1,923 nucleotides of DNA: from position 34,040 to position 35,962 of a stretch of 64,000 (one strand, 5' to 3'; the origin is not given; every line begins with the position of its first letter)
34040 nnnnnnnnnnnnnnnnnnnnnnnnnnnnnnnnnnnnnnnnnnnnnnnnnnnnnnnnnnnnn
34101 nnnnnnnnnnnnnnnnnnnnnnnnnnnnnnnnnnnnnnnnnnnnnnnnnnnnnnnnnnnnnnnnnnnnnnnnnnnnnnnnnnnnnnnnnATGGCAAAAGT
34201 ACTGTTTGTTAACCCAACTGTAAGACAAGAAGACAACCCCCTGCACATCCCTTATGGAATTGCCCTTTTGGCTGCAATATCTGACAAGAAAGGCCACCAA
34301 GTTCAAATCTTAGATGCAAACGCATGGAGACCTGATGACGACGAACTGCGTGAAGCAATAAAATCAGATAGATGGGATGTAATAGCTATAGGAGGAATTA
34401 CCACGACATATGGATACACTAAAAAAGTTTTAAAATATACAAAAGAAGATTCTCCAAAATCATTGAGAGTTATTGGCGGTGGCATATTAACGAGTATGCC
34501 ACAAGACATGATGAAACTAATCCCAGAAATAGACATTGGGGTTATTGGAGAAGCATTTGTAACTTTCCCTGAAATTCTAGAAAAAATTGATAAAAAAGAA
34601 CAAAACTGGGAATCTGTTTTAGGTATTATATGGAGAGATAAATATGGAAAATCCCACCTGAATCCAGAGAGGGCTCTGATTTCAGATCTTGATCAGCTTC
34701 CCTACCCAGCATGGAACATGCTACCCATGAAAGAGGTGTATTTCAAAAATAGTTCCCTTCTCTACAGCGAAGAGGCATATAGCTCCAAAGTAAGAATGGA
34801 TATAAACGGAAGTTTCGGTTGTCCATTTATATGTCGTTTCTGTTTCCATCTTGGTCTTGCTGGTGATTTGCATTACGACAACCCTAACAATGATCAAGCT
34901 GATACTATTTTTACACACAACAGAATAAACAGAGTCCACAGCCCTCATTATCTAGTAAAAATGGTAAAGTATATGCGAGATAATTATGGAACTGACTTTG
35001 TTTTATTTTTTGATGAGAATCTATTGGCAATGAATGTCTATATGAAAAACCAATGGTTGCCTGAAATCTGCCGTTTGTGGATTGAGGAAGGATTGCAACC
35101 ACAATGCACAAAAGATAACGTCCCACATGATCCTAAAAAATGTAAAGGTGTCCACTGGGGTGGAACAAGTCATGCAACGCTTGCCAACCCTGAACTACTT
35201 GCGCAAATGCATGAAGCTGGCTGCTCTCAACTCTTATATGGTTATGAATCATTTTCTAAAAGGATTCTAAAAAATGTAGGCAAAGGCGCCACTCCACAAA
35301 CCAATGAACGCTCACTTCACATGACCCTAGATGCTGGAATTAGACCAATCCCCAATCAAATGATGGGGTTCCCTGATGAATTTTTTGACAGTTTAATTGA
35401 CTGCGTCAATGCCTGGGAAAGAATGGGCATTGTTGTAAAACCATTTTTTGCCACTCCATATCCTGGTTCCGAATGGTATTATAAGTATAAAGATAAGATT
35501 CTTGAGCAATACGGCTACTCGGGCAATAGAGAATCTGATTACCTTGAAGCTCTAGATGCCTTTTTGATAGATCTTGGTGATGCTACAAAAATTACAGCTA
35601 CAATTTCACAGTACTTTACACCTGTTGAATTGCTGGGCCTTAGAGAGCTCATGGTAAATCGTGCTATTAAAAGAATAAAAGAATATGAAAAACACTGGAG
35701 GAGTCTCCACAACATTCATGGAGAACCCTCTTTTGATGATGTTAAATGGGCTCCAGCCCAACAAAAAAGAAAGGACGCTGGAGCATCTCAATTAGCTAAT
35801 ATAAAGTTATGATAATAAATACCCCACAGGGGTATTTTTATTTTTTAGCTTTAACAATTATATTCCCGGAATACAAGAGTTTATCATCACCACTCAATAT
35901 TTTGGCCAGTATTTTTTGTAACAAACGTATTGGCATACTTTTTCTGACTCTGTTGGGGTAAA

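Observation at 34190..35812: Cobalamin-dependent radical SAM enzyme in a genome type that usually lacks cobalamin biosynthesis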

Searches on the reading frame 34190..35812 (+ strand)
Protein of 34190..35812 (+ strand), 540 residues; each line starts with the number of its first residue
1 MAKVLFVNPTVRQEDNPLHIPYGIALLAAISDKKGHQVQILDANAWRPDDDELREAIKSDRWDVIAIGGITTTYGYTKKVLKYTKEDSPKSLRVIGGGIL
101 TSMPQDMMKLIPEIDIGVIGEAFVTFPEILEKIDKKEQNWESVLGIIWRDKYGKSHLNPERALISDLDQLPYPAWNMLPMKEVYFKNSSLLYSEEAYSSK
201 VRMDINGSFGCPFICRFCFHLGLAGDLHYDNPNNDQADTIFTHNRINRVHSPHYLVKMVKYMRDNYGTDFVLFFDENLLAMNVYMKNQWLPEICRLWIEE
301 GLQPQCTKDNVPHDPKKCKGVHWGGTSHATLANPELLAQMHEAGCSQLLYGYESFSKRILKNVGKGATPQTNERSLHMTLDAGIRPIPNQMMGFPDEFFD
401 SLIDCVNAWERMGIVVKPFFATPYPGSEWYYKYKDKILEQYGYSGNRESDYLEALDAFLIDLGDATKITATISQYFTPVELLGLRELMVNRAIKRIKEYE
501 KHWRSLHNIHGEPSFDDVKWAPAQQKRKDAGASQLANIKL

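Call 4: search_protein_families(library=pfam, proteins=[window:34190-35812:+], max_evalue=1)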
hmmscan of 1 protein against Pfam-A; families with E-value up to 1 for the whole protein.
window:34190-35812:+ (540 aa): 2 families
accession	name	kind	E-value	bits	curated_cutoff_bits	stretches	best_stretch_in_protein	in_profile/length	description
PF02310.24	B12-binding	-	1.9e-16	60.4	32.1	1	19-129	12-120/121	B12 binding domain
PF04055.27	Radical_SAM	-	1e-13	52.2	29.5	1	206-404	2-161/166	Radical SAM superfamily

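Call 5: search_protein_families(library=ncbifam, proteins=[window:34190-35812:+], max_evalue=1)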
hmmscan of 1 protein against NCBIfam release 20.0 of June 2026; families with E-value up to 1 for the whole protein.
window:34190-35812:+ (540 aa): 16 families
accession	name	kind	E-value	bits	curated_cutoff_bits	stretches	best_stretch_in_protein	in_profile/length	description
NF050148.1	rSAM_ApyD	equivalog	2.3e-25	89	750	2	18-219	22-216/645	RiPP biosynthesis radical SAM protein ApyD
TIGR02026.1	BchE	equivalog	1.6e-23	83.4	481.35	1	21-437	22-391/497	magnesium-protoporphyrin IX monomethyl ester anaerobic oxidative cyclase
TIGR03471.1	HpnJ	equivalog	2e-22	79.7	577.6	1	53-435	59-389/472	hopanoid biosynthesis associated radical SAM protein HpnJ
TIGR03975.1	rSAM_ocin_1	subfamily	4e-18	65.2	281.85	2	80-211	147-270/606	RiPP maturation radical SAM C-methyltransferase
NF038361.1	rSAM_Sden_1168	equivalog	8.2e-14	51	575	1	49-278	128-338/560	Sden_1168 family B12-binding radical SAM P-methyltransferase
NF033712.0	B12_rSAM_KedN5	subfamily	2.7e-13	49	700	1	52-225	53-218/624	KedN5 family methylcobalamin-dependent radical SAM C-methyltransferase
TIGR04013.1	B12_SAM_MJ_1487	hypoth_equivalog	6.4e-13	48.3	251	2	23-218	12-167/382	TIGR04013 family B12-binding domain/radical SAM domain-containing protein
TIGR04479.1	bcpD_PhpK_rSAM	subfamily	6.6e-13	47.9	600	2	328-437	325-427/504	PhpK family radical SAM P-methyltransferase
TIGR04385.1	B12_rSAM_cofa1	equivalog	1.7e-12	47.3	450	1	18-243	17-236/438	B12 lower ligand biosynthesis radical SAM protein BzaD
TIGR04367.1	HpnR_B12_rSAM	equivalog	2.7e-11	42.7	650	1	21-269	22-248/490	hopanoid C-3 methylase HpnR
TIGR04014.1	B12_SAM_MJ_0865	equivalog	8.5e-09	34.7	360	2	331-397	255-321/434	methyl-coenzyme M reductase glutamine C-methyltransferase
TIGR04072.2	rSAM_ladder_B12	equivalog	8.6e-09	34.5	360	1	5-142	3-148/443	lipid biosynthesis B12-binding/radical SAM protein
NF040546.1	rSAM_CUAEP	equivalog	5.2e-05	22.1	500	1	331-415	260-344/468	CUAEP/CCAEP-tail radical SAM (seleno)protein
TIGR04295.1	B12_rSAM_oligo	hypoth_equivalog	0.00013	20.8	400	1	19-219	23-217/422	TIGR04295 family B12-binding domain-containing radical SAM protein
NF033070.1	rSAM_AprD4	equivalog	0.00029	19.9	500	1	200-218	194-212/456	AprD4 family radical SAM diol-dehydratase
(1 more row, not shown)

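Call 9: find_homologous_proteins(query=window:34190-35812:+)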
Query window:34190-35812:+ (540 aa): 1473 proteins with E <= 0.001 among 8000 candidates; the best 120 are listed.
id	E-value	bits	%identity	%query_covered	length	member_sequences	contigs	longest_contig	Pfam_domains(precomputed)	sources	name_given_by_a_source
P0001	0.0e+0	1282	100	100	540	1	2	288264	PF04055.28,PF02310.25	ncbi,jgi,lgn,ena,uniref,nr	ncbi:MAG: B12-binding domain-containing radical SAM protein [Candidatus Yanofskybacteria bacterium C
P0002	7.7e-284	960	77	98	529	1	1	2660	PF04055.28,PF02310.25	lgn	-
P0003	9.6e-276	934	74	98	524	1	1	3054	PF04055.28,PF02310.25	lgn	-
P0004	2.1e-274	929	73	97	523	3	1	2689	PF04055.28,PF02310.25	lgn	-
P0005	3.9e-274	928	74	97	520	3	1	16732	PF04055.28,PF02310.25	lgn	-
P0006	1.5e-273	927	73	98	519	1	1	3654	PF04055.28,PF02310.25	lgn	-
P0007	5.0e-271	918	73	97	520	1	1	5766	PF04055.28,PF02310.25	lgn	-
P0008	1.2e-270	917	70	97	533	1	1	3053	PF04055.28,PF02310.25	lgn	-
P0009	2.7e-270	916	73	97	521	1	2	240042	PF04055.28,PF02310.25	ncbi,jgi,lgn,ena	-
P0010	2.9e-269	912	73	97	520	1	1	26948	PF04055.28,PF02310.25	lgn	-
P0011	3.9e-267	905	73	97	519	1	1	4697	PF04055.28,PF02310.25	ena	-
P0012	2.4e-266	903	72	98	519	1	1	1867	PF04055.28,PF02310.25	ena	-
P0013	9.4e-263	891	72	97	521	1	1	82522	PF04055.28,PF02310.25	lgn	-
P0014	4.2e-262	889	69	100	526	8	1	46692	PF04055.28,PF02310.25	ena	-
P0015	8.0e-262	888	71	98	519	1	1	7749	PF04055.28,PF02310.25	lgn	-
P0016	1.2e-261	887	71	98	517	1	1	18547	PF04055.28,PF02310.25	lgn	-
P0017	1.6e-260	884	71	98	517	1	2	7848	PF04055.28,PF02310.25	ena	-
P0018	5.9e-260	882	70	100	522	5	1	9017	PF04055.28,PF02310.25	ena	-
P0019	2.6e-259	879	69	97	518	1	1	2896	PF04055.28,PF02310.25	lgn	-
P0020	4.8e-259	879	68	98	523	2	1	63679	PF04055.28,PF02310.25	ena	-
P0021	1.7e-258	877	70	98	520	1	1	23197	PF04055.28,PF02310.25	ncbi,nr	ncbi:MAG: B12-binding domain-containing radical SAM protein [Elusimicrobia bacterium]|nr:B12-binding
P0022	5.0e-256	869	70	98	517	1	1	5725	PF04055.28,PF02310.25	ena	-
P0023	4.7e-255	865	68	98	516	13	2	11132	PF04055.28,PF02310.25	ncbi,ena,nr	ncbi:MAG: B12-binding domain-containing radical SAM protein [Candidatus Taylorbacteria bacterium RIF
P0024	7.5e-255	865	69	98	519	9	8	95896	PF04055.28,PF02310.25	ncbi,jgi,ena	ncbi:MAG TPA: radical SAM protein [Candidatus Paceibacterota bacterium]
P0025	1.6e-252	857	69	97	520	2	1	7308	PF04055.28,PF02310.25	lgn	-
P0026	1.7e-251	854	67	98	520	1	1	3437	PF04055.28,PF02310.25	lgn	-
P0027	1.8e-251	854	68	98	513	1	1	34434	PF04055.28,PF02310.25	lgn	-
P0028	8.0e-251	851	68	97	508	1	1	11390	PF04055.28,PF02310.25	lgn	-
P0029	2.0e-250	850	68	98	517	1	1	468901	PF04055.28,PF02310.25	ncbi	-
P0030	2.4e-249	847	67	99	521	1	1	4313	PF04055.28,PF02310.25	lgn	-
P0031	2.4e-249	847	67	98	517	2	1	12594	PF04055.28,PF02310.25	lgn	-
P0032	6.4e-248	842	67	97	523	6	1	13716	PF04055.28,PF02310.25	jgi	jgi:anaerobic magnesium-protoporphyrin IX monomethyl ester cyclase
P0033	2.3e-246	837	67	97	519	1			PF04055.28,PF02310.25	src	-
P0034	2.0e-244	830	67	98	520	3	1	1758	PF04055.28,PF02310.25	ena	-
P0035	1.3e-241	821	69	88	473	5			PF04055.28,PF02310.25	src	-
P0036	4.2e-234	796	63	97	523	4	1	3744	PF04055.28,PF02310.25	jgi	jgi:radical SAM superfamily enzyme YgiQ (UPF0313 family)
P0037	2.7e-230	784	63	98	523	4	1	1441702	PF04055.28,PF02310.25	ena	-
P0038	1.0e-229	782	63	98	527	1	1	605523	PF04055.28,PF02310.25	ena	-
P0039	3.2e-228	777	63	98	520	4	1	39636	PF04055.28,PF02310.25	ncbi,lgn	-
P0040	1.6e-227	775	63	97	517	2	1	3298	PF04055.28,PF02310.25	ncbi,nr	ncbi:MAG: B12-binding domain-containing radical SAM protein, partial [Candidatus Rokubacteria bacter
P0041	1.3e-226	772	61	98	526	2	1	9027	PF04055.28,PF02310.25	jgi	jgi:anaerobic magnesium-protoporphyrin IX monomethyl ester cyclase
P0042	1.3e-225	768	62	99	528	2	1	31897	PF04055.28,PF02310.25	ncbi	-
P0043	1.4e-225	768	62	98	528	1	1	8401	PF04055.28,PF02310.25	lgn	-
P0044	4.4e-225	767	61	100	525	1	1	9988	PF04055.28,PF02310.25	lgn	-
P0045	9.6e-225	765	60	97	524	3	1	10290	PF04055.28,PF02310.25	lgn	-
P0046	1.6e-224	765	62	96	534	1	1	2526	PF04055.28,PF02310.25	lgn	-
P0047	3.2e-224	764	61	99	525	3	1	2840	PF04055.28,PF02310.25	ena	-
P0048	3.2e-224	764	61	98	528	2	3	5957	PF04055.28,PF02310.25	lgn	-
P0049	7.9e-224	762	62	99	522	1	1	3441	PF04055.28,PF02310.25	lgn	-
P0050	1.0e-223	762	63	98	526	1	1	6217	PF04055.28,PF02310.25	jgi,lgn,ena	-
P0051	1.2e-223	762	59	100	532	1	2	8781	PF04055.28,PF02310.25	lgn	-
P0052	1.4e-223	762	59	99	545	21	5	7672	PF04055.28,PF02310.25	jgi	jgi:anaerobic magnesium-protoporphyrin IX monomethyl ester cyclase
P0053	1.8e-223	761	61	100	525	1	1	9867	PF04055.28,PF02310.25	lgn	-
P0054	3.6e-223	760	63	97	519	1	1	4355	PF04055.28,PF02310.25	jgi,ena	-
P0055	4.2e-223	760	60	99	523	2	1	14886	PF04055.28,PF02310.25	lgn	-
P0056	8.3e-223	759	59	100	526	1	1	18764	PF04055.28,PF02310.25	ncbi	-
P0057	1.1e-222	759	61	100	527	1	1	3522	PF04055.28,PF02310.25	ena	-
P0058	2.8e-222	757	62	98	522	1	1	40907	PF04055.28,PF02310.25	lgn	-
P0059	9.3e-222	756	62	96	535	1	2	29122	PF04055.28,PF02310.25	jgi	jgi:radical SAM superfamily enzyme YgiQ (UPF0313 family)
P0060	1.4e-221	755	62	98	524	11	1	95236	PF04055.28,PF02310.25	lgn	-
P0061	1.6e-221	755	62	96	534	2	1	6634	PF04055.28,PF02310.25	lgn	-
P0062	4.0e-221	753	63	99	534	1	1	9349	PF04055.28,PF02310.25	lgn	-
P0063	9.3e-221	752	62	96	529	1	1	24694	PF04055.28,PF02310.25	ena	-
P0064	1.4e-220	752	61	99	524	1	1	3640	PF04055.28,PF02310.25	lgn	-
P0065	2.4e-220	751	63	96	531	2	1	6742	PF04055.28,PF02310.25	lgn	-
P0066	3.1e-220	751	63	96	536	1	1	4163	PF04055.28,PF02310.25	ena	-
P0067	3.3e-220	750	63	96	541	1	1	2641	PF04055.28,PF02310.25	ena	-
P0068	5.6e-220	750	62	96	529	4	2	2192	PF04055.28,PF02310.25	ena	-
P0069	1.5e-219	748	61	96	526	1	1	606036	PF04055.28,PF02310.25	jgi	-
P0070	1.8e-219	748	60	96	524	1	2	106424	PF04055.28,PF02310.25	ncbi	-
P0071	2.0e-219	748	62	96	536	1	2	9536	PF04055.28,PF02310.25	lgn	-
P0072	2.8e-219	747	59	99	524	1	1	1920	PF04055.28,PF02310.25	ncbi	-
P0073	5.5e-219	746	61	96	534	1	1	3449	PF04055.28,PF02310.25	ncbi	ncbi:MAG: B12-binding domain-containing radical SAM protein [Dehalococcoidia bacterium]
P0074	6.6e-219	746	61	98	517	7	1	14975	PF04055.28,PF02310.25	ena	-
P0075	1.3e-218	745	61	96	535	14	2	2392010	PF04055.28,PF02310.25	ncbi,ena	-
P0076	1.5e-218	745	63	97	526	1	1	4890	PF04055.28,PF02310.25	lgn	-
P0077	1.7e-218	745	60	96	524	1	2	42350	PF04055.28,PF02310.25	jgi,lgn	jgi:anaerobic magnesium-protoporphyrin IX monomethyl ester cyclase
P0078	1.9e-218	745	57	100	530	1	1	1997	PF04055.28,PF02310.25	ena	-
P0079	4.3e-218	743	57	100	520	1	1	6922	PF04055.28,PF02310.25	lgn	-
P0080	4.4e-218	743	62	96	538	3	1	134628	PF04055.28,PF02310.25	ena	-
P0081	4.9e-218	743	62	97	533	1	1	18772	PF04055.28,PF02310.25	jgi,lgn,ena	-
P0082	9.5e-218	742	59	95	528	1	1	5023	PF04055.28,PF02310.25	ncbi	-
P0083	1.0e-217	742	59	98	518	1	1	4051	PF04055.28,PF02310.25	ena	-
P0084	1.4e-217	742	62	99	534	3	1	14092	PF04055.28,PF02310.25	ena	-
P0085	2.1e-217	741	61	97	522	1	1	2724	PF04055.28,PF02310.25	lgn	-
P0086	2.4e-217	741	62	96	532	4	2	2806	PF04055.28,PF02310.25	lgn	-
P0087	3.1e-217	741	58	99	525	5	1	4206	PF04055.28,PF02310.25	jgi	-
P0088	4.1e-217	740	60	99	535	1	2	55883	PF04055.28,PF02310.25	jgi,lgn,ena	-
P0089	4.9e-217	740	58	96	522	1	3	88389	PF04055.28,PF02310.25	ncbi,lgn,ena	-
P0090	1.8e-216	738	60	96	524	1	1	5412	PF04055.28,PF02310.25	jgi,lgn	-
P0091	3.2e-216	737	61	99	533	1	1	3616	PF04055.28,PF02310.25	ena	-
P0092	4.2e-216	737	62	95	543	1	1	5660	PF04055.28,PF02310.25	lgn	-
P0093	4.3e-216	737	62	96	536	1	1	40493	PF04055.28,PF02310.25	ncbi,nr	ncbi:MAG: radical SAM protein [Chloroflexota bacterium]|nr:radical SAM protein [Chloroflexota bacter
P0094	6.9e-216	736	58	99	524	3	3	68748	PF04055.28,PF02310.25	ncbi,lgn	-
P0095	9.7e-216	736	61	96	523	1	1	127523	PF04055.28,PF02310.25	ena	-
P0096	1.1e-215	736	58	99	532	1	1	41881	PF04055.28,PF02310.25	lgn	-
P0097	1.6e-215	735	58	100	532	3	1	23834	PF04055.28,PF02310.25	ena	-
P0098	3.5e-215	734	60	95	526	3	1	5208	PF04055.28,PF02310.25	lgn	-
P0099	6.5e-215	733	61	96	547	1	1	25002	PF04055.28,PF02310.25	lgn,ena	-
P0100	9.0e-215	732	61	95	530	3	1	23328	PF04055.28,PF02310.25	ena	-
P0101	1.2e-214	732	60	96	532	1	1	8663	PF04055.28,PF02310.25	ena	-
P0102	1.4e-214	732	59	97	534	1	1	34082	PF04055.28,PF02310.25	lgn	-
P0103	2.2e-214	731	60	96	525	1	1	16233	PF04055.28,PF02310.25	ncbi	-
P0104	3.9e-214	730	61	96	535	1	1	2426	PF04055.28,PF02310.25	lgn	-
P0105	4.2e-214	730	60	96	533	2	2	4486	PF04055.28,PF02310.25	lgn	-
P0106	4.4e-214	730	61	93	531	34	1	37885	PF04055.28,PF02310.25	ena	-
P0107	1.4e-213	729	59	98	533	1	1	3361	PF04055.28,PF02310.25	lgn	-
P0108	1.7e-213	728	58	96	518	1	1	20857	PF04055.28,PF02310.25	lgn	-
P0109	2.8e-213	728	59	96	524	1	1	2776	PF04055.28,PF02310.25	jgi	jgi:anaerobic magnesium-protoporphyrin IX monomethyl ester cyclase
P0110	4.7e-213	727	60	96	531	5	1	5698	PF04055.28,PF02310.25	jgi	jgi:radical SAM superfamily enzyme YgiQ (UPF0313 family)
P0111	5.4e-213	727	61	96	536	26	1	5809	PF04055.28,PF02310.25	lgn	-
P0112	1.3e-212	725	57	100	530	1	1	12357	PF04055.28,PF02310.25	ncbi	-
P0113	1.6e-212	725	60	98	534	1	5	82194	PF04055.28,PF02310.25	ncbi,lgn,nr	ncbi:MAG: B12-binding domain-containing radical SAM protein [Candidatus Omnitrophica bacterium]|nr:B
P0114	1.7e-212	725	62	93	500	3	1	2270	PF04055.28,PF02310.25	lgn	-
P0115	1.9e-212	725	58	100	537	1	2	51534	PF04055.28,PF02310.25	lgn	-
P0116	2.8e-212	724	60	95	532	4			PF04055.28,PF02310.25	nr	nr:B12-binding domain-containing radical SAM protein [Nitrospirota bacterium]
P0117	7.0e-212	723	61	96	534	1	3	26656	PF04055.28,PF02310.25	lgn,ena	-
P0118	7.3e-212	723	61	93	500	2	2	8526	PF04055.28,PF02310.25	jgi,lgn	-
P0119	7.4e-212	723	60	96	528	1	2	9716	PF04055.28,PF02310.25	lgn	-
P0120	1.1e-211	722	59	99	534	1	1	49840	PF04055.28,PF02310.25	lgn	-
